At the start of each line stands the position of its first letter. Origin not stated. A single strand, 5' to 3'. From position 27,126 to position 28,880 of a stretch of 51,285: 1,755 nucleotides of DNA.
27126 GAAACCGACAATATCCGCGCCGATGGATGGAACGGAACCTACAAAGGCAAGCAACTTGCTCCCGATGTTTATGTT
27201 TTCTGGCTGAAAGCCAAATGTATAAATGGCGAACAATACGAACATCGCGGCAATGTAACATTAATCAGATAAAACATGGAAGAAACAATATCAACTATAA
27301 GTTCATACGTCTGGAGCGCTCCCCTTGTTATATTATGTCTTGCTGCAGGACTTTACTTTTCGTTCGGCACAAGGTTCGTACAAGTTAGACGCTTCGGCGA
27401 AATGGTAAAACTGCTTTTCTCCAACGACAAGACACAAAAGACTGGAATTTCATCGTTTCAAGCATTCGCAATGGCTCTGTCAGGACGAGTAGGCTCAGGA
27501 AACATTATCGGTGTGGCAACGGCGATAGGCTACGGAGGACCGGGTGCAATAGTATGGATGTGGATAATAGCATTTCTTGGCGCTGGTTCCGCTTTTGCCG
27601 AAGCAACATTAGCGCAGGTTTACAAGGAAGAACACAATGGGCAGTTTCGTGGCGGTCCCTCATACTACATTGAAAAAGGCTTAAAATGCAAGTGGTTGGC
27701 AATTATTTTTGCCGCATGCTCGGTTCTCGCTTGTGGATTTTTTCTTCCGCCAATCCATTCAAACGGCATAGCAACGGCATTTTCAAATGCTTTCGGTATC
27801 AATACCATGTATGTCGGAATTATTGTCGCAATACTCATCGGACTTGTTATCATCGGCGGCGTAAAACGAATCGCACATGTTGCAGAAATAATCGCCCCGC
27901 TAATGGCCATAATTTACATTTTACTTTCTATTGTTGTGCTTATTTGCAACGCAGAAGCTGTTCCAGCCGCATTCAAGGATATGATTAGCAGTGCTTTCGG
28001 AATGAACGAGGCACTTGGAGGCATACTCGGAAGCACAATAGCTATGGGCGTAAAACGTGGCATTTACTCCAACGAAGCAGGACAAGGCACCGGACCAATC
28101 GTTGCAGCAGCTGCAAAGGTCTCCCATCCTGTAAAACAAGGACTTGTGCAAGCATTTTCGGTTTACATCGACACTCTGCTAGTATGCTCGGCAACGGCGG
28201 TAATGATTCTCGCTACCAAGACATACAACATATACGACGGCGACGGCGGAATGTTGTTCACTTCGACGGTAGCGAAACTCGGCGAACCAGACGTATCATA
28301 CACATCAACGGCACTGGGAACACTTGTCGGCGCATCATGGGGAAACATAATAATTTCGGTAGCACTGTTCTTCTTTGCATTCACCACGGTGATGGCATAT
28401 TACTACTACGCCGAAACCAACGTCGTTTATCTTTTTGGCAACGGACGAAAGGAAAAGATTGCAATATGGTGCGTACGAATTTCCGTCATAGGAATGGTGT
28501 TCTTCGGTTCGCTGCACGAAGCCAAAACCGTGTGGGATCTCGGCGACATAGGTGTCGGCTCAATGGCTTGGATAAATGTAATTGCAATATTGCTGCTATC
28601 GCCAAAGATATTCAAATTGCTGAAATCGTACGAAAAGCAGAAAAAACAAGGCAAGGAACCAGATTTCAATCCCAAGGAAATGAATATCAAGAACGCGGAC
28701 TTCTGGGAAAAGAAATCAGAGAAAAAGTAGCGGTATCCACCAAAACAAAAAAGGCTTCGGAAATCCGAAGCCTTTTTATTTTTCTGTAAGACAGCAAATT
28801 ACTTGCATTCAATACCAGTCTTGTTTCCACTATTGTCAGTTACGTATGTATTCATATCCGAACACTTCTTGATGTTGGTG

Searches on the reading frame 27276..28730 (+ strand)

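Call 85: search_protein_families(library=pfam, proteins=[window:27276-28730:+], max_evalue=0.00001)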
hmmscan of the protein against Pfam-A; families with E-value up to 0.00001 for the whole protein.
window:27276-28730:+ (484 aa): 2 families
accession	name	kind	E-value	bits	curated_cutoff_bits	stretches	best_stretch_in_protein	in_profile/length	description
PF01235.23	Na_Ala_symp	-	7.9e-156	519.7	24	1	48-464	3-392/392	Sodium:alanine symporter family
PF13520.12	AA_permease_2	-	9.4e-06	25.2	27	0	58-379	1-295/427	Amino acid permease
